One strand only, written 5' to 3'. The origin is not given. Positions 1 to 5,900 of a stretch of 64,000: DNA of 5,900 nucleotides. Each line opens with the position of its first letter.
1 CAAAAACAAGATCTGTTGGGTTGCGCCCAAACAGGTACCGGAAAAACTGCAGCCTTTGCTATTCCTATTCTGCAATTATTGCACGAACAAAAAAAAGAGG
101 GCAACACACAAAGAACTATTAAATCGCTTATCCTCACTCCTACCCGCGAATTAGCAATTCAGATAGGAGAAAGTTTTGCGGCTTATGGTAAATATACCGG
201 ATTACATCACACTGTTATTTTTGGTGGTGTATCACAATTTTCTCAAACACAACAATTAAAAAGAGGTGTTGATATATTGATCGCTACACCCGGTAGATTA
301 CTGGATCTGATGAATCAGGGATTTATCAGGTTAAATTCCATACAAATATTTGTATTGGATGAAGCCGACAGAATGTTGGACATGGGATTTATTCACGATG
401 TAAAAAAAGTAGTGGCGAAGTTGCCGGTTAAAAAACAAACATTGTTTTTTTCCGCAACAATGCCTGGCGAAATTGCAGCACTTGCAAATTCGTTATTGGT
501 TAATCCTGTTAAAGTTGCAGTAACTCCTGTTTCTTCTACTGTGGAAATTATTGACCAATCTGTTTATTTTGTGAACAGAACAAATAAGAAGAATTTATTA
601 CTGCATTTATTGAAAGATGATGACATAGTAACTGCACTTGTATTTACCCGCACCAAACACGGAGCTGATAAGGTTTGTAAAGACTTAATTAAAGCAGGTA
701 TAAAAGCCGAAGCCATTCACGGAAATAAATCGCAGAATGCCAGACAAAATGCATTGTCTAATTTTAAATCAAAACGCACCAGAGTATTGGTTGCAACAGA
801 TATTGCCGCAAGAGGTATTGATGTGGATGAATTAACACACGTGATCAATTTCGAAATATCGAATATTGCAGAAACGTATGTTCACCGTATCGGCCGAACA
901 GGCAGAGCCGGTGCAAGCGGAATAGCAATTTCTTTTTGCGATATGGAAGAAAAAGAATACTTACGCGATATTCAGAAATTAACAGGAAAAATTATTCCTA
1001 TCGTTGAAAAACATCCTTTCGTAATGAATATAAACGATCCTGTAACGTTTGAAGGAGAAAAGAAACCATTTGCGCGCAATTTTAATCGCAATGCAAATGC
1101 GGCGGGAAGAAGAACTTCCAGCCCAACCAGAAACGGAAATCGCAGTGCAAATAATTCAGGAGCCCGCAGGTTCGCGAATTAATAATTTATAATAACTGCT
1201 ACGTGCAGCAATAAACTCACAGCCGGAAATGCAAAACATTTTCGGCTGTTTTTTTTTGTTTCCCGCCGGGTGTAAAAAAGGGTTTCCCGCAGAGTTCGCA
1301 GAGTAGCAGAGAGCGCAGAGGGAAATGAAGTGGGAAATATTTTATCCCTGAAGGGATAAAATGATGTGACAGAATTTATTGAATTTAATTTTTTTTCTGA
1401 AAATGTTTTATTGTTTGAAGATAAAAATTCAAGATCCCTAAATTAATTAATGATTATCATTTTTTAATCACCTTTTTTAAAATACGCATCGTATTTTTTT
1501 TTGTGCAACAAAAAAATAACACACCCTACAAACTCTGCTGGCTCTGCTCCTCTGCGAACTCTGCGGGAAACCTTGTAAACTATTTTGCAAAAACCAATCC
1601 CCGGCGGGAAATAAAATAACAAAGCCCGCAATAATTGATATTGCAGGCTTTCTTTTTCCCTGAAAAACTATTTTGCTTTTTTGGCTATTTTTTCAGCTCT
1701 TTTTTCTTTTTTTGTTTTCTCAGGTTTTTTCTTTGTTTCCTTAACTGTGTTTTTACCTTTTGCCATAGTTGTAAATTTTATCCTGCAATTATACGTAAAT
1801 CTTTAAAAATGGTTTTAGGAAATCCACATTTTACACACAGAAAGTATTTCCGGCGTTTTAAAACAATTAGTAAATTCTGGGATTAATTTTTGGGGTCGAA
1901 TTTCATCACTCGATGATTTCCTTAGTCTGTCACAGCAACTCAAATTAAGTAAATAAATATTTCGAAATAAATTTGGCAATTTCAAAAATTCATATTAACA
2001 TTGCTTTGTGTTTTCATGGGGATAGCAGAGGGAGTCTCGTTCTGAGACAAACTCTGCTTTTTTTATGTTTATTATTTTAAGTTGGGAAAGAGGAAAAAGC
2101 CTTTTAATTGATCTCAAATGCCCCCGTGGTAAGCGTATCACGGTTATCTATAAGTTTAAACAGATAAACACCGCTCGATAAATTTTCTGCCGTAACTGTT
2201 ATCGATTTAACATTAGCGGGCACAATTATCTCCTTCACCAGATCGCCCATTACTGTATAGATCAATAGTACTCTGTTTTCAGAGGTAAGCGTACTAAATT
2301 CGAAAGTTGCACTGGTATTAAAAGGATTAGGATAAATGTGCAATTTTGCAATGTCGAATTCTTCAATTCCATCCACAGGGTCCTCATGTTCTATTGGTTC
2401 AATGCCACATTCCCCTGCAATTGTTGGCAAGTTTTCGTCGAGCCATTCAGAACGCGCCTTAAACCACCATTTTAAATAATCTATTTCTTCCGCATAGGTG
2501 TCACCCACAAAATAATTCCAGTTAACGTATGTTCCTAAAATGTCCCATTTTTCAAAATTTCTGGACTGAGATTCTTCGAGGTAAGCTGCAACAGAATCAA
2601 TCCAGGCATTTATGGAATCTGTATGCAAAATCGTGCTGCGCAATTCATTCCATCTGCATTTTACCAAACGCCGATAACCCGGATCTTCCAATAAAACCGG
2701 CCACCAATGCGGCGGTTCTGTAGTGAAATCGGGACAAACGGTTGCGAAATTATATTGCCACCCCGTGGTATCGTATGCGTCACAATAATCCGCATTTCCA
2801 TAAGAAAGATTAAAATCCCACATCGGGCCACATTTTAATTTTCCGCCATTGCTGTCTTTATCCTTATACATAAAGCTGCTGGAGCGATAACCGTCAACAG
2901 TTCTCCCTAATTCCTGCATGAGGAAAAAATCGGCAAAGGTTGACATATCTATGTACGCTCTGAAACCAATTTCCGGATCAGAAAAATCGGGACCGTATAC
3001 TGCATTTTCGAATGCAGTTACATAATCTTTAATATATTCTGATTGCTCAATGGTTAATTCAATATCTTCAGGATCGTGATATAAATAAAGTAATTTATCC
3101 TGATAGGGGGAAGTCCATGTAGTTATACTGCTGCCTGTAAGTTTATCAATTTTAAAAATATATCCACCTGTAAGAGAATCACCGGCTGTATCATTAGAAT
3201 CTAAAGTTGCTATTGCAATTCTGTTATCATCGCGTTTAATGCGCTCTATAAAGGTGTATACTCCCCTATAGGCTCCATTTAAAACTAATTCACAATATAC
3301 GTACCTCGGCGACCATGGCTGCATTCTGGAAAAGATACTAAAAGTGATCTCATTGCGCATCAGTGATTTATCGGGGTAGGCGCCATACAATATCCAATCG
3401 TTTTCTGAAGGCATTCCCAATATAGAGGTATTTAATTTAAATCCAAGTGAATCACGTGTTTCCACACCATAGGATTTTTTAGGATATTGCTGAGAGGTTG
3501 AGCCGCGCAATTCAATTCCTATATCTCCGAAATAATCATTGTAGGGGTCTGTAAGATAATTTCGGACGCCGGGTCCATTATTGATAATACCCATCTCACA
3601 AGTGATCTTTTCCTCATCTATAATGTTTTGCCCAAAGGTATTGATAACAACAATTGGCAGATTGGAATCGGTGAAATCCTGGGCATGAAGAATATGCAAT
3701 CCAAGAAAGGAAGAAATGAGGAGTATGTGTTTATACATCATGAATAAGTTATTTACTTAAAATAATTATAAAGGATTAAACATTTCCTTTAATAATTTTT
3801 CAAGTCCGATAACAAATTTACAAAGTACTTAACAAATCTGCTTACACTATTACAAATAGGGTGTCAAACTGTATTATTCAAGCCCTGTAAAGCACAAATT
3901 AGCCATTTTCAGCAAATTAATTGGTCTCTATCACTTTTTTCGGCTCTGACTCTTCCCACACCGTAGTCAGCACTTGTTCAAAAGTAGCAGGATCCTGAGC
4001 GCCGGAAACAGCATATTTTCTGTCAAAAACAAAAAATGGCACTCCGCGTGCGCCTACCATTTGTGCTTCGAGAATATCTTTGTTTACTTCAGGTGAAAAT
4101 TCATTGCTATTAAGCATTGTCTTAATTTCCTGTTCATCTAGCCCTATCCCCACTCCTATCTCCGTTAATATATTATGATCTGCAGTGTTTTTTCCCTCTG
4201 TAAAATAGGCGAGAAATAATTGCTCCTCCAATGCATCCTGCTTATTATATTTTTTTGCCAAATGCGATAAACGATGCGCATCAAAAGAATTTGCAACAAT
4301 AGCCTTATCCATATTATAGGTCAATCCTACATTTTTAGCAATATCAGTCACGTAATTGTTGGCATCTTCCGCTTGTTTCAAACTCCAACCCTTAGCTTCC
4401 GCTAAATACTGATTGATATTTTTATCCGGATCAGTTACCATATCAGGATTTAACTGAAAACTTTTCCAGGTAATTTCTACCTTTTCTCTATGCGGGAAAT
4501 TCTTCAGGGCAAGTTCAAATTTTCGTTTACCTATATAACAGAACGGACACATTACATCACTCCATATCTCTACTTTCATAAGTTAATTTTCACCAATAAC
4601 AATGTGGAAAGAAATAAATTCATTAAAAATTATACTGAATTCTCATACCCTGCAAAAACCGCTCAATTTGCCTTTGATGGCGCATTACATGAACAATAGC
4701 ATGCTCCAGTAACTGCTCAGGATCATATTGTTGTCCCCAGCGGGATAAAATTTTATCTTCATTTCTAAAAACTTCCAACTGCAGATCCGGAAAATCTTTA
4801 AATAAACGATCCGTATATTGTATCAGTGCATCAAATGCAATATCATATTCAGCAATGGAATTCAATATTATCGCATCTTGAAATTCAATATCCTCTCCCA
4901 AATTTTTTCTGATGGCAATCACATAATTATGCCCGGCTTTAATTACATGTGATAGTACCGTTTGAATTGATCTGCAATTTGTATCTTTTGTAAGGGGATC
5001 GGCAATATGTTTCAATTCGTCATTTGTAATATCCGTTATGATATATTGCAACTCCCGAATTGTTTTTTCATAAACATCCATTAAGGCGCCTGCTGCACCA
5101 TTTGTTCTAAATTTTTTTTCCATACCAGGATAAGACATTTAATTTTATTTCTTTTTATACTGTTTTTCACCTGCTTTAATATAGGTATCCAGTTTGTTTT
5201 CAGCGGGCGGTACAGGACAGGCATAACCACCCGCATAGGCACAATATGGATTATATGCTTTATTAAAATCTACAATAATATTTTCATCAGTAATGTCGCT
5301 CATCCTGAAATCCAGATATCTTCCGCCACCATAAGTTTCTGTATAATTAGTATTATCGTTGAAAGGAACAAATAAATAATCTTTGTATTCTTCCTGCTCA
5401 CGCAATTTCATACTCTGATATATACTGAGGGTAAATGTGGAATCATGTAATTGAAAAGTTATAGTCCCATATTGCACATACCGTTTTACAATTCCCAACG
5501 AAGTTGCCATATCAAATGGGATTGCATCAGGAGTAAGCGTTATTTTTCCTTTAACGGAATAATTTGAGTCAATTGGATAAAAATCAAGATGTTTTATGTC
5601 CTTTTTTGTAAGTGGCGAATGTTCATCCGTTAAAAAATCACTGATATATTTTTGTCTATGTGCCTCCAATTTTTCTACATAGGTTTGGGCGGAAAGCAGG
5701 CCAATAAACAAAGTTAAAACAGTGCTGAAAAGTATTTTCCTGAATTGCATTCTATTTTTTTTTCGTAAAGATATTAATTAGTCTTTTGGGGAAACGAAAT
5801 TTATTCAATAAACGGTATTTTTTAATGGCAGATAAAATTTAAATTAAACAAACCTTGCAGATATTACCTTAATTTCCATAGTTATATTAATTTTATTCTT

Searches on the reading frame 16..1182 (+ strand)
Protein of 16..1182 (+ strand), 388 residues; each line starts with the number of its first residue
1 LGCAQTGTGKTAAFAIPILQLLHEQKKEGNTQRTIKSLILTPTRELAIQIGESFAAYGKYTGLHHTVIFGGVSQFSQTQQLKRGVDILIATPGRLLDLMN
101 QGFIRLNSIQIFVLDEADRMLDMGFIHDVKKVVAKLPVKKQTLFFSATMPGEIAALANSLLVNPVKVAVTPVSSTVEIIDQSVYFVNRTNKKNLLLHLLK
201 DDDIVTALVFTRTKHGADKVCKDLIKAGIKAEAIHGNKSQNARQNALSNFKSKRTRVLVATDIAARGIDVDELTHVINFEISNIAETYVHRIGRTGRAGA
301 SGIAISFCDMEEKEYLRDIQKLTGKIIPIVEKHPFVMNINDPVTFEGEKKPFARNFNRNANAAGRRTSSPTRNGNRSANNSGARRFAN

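Call 83: search_protein_families(library=pfam, proteins=[window:16-1182:+], max_evalue=0.00001)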
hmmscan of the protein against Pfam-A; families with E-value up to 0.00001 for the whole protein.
window:16-1182:+ (388 aa): 3 families
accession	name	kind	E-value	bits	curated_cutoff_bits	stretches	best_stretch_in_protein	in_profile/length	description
PF00270.35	DEAD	-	2.7e-43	148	26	1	1-153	18-164/167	DEAD/DEAH box helicase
PF00271.37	Helicase_C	-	4.2e-29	101.5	23.5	1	191-299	2-110/110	Helicase conserved C-terminal domain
PF04851.21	ResIII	-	1.3e-06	28.9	22.5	1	5-149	31-162/164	Type III restriction enzyme, res subunit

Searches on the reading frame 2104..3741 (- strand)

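Call 83: search_protein_families(library=pfam, proteins=[window:2104-3741:-], max_evalue=0.00001)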
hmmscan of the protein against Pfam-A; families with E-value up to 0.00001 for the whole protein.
window:2104-3741:- (545 aa): 2 families
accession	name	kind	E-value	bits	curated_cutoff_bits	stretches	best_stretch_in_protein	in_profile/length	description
PF08757.17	CotH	-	2e-52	179.2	23.8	1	76-434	1-322/322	CotH kinase protein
PF18962.6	Por_Secre_tail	-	1.5e-08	35.2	27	1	469-536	1-68/75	Secretion system C-terminal sorting domain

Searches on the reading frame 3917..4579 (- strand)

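Call 83: search_protein_families(library=pfam, proteins=[window:3917-4579:-], max_evalue=0.00001)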
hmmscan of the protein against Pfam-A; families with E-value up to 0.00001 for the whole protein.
window:3917-4579:- (220 aa): 1 family
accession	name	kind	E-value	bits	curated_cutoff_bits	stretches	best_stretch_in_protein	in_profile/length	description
PF01323.26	DSBA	-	4.5e-39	134.7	25.6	1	3-204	2-190/191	DSBA-like thioredoxin domain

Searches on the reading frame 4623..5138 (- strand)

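Call 83: search_protein_families(library=pfam, proteins=[window:4623-5138:-], max_evalue=0.00001)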
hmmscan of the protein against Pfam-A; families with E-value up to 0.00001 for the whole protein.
window:4623-5138:- (171 aa): 1 family
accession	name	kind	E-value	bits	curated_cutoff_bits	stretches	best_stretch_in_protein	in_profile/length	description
PF05163.17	DinB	-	2.7e-06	27.9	23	1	28-159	17-139/165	DinB family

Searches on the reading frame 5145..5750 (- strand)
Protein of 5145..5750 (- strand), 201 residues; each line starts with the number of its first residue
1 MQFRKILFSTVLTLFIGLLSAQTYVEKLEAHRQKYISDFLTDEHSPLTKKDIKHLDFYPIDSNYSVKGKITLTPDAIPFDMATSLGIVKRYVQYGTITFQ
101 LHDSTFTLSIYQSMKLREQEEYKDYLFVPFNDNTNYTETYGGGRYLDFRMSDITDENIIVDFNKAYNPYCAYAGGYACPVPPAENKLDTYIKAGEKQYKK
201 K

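Call 83: search_protein_families(library=pfam, proteins=[window:5145-5750:-], max_evalue=0.00001)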
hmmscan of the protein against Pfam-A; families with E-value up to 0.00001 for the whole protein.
window:5145-5750:- (201 aa): 1 family
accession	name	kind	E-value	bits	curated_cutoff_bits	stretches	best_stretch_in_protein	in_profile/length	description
PF07920.16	DUF1684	-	1.1e-43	149.3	25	1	53-196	4-139/139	Protein of unknown function (DUF1684)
